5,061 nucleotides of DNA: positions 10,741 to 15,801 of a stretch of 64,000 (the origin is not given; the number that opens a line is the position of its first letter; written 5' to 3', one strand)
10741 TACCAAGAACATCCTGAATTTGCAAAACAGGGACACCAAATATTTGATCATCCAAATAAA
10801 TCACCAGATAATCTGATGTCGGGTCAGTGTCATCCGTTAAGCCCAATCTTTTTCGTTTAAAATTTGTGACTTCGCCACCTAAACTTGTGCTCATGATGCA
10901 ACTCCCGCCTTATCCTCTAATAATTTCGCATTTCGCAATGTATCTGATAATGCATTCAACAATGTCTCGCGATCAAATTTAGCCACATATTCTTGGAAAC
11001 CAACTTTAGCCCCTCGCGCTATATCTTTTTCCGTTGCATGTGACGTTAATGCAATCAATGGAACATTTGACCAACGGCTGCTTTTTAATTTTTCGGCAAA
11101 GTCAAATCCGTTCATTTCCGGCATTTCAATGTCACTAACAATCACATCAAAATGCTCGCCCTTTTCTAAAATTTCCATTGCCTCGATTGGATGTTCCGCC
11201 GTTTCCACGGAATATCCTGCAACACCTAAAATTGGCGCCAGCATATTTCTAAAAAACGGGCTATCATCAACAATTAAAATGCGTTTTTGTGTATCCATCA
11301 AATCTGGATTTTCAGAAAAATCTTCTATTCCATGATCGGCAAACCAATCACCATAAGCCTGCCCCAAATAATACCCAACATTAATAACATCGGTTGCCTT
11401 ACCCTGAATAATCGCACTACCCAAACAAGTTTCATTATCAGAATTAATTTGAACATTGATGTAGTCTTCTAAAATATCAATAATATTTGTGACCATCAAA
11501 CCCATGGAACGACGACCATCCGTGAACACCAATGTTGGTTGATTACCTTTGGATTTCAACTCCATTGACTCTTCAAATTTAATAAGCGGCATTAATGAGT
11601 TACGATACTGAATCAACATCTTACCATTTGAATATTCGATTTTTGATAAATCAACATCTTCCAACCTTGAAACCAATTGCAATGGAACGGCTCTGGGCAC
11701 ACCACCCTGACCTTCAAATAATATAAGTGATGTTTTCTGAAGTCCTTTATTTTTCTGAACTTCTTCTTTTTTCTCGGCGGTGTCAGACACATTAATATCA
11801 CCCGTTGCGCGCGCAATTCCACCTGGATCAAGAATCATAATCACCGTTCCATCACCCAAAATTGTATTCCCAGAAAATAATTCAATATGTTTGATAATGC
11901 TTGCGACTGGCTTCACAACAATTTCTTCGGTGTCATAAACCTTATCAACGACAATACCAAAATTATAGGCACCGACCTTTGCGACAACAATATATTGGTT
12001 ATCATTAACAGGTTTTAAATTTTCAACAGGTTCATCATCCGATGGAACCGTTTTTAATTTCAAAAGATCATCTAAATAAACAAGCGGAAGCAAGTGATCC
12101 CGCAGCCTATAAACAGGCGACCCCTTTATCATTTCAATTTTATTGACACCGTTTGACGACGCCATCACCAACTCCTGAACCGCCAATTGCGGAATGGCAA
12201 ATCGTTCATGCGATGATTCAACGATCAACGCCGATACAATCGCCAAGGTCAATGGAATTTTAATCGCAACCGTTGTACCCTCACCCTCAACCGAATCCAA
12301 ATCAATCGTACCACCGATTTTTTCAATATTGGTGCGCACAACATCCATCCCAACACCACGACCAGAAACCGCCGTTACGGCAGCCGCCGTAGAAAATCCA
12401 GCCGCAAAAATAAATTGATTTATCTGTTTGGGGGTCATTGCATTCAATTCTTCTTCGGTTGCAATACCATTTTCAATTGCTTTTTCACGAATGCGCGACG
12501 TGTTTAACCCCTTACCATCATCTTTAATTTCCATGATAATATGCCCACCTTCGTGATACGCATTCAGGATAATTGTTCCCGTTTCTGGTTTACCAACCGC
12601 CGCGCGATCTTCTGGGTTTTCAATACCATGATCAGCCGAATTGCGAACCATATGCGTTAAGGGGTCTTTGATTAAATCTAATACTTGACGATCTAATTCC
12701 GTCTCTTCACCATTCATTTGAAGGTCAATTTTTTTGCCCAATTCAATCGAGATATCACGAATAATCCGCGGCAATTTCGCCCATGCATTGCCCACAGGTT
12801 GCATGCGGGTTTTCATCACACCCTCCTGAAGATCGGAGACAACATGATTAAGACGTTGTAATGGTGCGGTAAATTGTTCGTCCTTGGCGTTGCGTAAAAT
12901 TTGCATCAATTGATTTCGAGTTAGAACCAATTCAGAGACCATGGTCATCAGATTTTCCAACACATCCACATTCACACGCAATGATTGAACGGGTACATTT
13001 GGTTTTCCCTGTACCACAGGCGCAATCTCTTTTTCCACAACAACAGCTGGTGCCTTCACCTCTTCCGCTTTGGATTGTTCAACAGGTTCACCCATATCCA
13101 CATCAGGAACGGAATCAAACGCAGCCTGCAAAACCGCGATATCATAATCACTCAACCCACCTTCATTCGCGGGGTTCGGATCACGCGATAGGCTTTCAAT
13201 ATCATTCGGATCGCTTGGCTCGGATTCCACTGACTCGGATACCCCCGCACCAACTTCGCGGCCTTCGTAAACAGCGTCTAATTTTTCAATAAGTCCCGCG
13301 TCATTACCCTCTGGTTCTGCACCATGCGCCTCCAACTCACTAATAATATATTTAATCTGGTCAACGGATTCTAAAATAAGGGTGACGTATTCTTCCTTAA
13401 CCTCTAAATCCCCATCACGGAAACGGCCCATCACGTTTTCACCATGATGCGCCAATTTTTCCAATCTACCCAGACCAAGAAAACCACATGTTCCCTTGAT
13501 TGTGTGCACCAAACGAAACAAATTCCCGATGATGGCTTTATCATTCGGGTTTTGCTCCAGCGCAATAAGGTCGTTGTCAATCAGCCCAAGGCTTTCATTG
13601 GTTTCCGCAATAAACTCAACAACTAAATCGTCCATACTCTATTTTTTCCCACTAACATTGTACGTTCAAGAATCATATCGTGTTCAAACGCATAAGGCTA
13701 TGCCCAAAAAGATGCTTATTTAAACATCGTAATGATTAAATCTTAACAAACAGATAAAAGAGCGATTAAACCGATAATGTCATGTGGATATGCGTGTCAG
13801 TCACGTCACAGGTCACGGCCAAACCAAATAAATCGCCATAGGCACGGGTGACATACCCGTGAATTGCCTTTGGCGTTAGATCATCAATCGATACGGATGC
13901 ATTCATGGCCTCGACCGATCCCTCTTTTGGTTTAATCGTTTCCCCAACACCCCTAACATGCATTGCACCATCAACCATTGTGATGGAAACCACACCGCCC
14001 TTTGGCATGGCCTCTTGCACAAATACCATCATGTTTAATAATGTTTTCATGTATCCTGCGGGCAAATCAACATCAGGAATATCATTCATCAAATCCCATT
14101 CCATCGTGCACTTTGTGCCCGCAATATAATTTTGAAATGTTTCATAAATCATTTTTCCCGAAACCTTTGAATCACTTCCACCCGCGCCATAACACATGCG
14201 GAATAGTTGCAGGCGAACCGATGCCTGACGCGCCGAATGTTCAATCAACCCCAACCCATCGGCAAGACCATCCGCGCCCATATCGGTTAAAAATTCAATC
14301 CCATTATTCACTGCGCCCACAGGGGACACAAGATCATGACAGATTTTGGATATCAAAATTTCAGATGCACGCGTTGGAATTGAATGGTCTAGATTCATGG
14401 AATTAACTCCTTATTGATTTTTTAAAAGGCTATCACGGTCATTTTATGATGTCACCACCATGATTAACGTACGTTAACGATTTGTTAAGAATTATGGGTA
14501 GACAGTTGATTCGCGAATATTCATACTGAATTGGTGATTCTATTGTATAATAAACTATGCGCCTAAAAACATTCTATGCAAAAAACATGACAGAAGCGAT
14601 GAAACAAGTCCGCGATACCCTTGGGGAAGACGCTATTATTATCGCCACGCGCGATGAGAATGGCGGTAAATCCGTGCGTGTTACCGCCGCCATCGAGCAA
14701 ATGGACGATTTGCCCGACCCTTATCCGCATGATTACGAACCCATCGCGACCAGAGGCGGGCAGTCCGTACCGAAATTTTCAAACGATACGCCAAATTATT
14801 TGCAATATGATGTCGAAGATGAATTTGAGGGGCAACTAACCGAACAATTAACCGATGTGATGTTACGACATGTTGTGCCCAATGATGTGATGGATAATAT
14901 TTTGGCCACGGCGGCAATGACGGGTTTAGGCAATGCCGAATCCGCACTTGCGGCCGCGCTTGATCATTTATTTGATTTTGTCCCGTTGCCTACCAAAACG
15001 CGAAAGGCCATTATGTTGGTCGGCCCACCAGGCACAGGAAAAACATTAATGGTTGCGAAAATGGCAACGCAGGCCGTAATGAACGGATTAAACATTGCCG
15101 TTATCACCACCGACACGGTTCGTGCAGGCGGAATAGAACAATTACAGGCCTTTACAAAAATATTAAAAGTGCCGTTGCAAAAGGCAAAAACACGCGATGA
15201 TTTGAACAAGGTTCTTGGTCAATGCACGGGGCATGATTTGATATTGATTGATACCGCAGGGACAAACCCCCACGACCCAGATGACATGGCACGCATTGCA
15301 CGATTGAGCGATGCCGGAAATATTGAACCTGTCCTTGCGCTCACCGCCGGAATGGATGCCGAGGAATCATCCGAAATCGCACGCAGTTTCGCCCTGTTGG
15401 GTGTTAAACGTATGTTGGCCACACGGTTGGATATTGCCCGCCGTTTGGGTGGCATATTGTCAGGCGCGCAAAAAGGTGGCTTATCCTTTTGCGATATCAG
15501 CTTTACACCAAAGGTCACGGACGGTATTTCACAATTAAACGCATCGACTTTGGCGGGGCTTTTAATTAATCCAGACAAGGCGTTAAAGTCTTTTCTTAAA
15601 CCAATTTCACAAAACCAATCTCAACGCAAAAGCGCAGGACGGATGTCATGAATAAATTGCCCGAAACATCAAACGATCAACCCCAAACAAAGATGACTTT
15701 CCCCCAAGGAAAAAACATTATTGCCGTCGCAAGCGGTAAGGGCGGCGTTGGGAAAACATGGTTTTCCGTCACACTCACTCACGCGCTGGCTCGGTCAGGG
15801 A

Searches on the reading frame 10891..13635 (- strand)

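Call 72: search_protein_families(library=pfam, proteins=[window:10891-13635:-], max_evalue=0.001)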
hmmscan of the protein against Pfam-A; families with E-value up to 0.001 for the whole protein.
window:10891-13635:- (914 aa): 5 families
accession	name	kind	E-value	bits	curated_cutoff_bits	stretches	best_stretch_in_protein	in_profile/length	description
PF01584.24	CheW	-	5.6e-27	94.5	23.5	1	469-609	2-135/138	CheW-like domain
PF00072.30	Response_reg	-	1.2e-23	83.8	30.2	1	786-896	1-110/111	Response regulator receiver domain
PF02518.31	HATPase_c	-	1.1e-15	58.5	26.4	1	324-463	4-110/111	Histidine kinase-, DNA gyrase B-, and HSP90-like ATPase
PF02895.20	H-kinase_dim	-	3e-13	50.5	23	1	217-276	2-68/68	Signal transducing histidine kinase, homodimeric domain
PF01627.28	Hpt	-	7.6e-13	48.9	24.6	1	3-95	1-82/84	Hpt domain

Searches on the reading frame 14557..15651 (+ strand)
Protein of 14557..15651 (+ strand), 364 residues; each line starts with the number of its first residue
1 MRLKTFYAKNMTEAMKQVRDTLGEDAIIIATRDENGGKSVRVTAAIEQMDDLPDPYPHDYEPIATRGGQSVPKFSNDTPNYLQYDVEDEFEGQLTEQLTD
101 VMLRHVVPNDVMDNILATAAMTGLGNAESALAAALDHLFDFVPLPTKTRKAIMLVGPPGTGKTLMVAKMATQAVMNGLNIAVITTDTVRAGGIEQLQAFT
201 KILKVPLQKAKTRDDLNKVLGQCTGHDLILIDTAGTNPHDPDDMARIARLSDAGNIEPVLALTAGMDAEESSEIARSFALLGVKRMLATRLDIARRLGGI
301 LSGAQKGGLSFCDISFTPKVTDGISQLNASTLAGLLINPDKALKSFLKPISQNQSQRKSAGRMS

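Call 72: search_protein_families(library=pfam, proteins=[window:14557-15651:+], max_evalue=0.001)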
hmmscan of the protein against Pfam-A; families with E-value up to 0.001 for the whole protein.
window:14557-15651:+ (364 aa): 10 families
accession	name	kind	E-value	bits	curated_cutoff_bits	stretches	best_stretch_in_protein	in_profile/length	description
PF00448.28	SRP54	-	2.6e-24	86.4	22.7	1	150-332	2-190/196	SRP54-type protein, GTPase domain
PF01695.23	IstB_IS21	-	6.2e-06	26.3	24.1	1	147-188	90-131/238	IstB-like ATP binding protein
PF00004.35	AAA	-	4.1e-05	24.5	21.2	1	152-186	1-32/131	ATPase family associated with various cellular activities (AAA)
PF13401.12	AAA_22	-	5e-05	24.1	27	1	148-235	4-94/130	AAA domain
PF13604.12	AAA_30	-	9.4e-05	22.7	27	1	147-249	16-110/191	AAA domain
PF13191.12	AAA_16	-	0.00025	22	32.6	1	134-209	11-81/167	AAA ATPase domain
PF06745.19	ATPase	-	0.00033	20.5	26.6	1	148-199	18-70/231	KaiC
PF00910.28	RNA_helicase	-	0.00056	20.8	21.5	0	152-261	1-85/105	RNA helicase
PF13671.12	AAA_33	-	0.00056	20.7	27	0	152-220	2-63/143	AAA domain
PF12775.13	AAA_7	-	0.00082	19.4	25.8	0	146-179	30-63/181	P-loop containing dynein motor region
